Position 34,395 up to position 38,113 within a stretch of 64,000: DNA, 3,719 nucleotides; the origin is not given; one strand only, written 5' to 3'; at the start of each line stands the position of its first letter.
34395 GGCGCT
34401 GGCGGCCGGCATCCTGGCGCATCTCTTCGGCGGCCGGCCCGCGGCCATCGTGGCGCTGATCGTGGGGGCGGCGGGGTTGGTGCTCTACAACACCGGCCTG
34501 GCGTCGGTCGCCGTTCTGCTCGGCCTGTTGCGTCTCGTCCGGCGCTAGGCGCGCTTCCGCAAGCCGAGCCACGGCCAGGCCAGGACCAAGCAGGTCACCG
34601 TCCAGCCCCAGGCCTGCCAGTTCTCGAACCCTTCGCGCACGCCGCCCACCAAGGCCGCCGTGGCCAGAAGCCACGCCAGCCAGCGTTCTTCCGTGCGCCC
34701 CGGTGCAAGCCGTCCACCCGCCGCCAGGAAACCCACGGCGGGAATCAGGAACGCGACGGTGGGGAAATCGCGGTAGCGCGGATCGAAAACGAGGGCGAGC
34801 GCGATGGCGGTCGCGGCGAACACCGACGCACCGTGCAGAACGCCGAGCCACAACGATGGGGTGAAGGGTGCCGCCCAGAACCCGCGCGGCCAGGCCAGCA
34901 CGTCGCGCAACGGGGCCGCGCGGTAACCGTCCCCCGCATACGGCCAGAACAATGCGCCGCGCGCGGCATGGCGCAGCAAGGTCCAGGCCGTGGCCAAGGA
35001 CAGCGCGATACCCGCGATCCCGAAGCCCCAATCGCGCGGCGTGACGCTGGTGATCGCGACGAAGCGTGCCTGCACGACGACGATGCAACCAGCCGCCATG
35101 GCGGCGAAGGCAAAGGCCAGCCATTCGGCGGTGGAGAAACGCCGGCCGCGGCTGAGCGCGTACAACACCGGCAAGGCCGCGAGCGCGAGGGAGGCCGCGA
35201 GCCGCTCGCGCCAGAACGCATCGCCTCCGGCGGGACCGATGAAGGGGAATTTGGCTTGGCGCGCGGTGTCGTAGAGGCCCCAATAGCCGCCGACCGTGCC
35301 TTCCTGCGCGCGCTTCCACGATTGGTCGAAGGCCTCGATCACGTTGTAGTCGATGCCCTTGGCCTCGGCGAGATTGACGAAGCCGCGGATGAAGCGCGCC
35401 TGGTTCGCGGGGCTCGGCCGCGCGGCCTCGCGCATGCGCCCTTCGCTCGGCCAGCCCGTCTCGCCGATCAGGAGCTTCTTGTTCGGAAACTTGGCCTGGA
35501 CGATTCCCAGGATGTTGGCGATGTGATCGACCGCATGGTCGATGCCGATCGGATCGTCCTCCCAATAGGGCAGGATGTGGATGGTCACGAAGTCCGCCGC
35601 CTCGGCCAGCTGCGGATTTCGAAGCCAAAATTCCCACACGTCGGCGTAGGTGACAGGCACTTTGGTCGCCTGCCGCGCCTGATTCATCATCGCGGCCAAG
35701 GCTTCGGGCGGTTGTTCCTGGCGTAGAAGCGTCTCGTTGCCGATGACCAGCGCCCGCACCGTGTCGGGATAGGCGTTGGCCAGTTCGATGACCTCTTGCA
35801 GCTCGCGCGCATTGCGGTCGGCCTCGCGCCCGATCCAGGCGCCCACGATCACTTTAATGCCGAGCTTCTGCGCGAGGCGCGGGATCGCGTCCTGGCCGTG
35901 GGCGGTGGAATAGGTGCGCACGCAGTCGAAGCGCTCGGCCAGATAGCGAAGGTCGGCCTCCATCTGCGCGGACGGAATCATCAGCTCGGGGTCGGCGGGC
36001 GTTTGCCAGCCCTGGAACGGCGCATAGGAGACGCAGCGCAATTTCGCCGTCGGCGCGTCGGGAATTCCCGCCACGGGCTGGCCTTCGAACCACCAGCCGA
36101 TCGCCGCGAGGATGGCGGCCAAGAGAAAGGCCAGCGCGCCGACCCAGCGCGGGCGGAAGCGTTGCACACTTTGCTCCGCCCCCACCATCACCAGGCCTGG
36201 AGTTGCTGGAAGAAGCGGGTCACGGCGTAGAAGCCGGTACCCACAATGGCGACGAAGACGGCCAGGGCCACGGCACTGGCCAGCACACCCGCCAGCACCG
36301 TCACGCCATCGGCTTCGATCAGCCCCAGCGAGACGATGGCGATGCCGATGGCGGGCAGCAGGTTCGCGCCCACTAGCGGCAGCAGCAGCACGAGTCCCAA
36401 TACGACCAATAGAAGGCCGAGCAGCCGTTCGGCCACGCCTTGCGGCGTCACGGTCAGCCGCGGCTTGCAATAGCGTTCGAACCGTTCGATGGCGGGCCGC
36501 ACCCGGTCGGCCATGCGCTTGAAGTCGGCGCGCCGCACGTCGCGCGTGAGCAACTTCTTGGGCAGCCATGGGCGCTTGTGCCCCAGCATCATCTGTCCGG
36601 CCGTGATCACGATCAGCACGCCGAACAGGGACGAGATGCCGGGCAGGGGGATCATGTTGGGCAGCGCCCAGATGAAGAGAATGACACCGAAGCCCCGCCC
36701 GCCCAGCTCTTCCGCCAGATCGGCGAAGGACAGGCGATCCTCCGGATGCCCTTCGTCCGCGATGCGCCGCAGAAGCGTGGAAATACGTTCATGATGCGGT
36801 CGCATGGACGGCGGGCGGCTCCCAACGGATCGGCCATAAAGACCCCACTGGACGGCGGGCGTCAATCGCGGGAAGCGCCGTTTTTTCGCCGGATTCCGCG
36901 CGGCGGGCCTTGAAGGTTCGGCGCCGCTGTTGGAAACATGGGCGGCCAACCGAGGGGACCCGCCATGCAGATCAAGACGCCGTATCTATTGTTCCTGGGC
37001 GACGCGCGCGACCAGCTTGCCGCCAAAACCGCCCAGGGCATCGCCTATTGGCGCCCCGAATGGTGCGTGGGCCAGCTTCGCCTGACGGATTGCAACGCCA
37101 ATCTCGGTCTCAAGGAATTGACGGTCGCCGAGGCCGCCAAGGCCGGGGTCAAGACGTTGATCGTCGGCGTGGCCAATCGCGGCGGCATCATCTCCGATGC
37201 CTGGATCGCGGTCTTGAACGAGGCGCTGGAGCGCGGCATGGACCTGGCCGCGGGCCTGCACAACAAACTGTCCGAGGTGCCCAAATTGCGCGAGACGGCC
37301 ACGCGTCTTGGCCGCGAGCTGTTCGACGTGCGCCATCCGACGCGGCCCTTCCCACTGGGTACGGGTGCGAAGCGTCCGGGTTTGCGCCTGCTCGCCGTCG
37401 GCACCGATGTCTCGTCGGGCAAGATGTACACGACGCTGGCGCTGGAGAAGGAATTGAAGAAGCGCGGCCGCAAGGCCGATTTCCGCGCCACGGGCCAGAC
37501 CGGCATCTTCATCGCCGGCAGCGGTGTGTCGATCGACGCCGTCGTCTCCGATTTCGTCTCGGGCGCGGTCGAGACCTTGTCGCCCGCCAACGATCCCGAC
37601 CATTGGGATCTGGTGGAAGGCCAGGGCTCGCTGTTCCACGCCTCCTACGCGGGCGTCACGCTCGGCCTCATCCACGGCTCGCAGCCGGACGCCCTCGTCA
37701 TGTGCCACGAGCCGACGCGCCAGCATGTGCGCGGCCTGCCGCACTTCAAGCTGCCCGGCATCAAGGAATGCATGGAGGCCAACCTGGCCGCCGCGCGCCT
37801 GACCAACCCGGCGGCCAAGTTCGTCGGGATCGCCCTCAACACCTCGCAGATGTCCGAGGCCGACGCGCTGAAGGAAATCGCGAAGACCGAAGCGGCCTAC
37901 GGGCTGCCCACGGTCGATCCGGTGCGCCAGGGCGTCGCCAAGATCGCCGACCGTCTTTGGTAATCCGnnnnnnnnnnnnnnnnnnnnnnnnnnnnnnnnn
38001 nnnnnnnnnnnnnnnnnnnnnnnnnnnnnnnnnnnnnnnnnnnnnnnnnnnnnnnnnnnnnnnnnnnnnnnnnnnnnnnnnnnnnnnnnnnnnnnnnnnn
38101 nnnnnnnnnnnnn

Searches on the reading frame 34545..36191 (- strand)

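Call 20: search_protein_families(library=pfam, proteins=[window:34545-36191:-], max_evalue=0.00001)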
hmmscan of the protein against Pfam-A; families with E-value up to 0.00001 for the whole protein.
window:34545-36191:- (548 aa): 1 family
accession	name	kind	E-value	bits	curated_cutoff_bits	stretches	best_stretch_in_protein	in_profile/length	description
PF00332.24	Glyco_hydro_17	-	9e-08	32.5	28.2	1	237-315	223-302/306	Glycosyl hydrolases family 17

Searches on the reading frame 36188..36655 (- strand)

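Call 20: search_protein_families(library=pfam, proteins=[window:36188-36655:-], max_evalue=0.00001)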
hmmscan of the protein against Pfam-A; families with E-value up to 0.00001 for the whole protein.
window:36188-36655:- (155 aa): 1 family
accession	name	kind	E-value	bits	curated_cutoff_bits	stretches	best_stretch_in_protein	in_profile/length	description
PF06055.17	ExoD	-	6.9e-40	136.8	23.8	1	2-135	44-179/180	Exopolysaccharide synthesis, ExoD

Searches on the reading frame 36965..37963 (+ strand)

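Call 21: search_protein_families(library=pfam, proteins=[window:36965-37963:+], max_evalue=0.00001)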
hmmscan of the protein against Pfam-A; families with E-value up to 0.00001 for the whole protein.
window:36965-37963:+ (332 aa): 2 families
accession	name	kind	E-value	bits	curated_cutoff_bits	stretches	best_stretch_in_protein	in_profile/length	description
PF07755.17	DUF1611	-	5.8e-76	254.8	25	1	132-327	3-200/201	Domain of unknown function (DUF1611_C) P-loop domain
PF17396.8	DUF1611_N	-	2.3e-23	82.8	22.6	1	47-125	16-95/95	Domain of unknown function (DUF1611_N) Rossmann-like domain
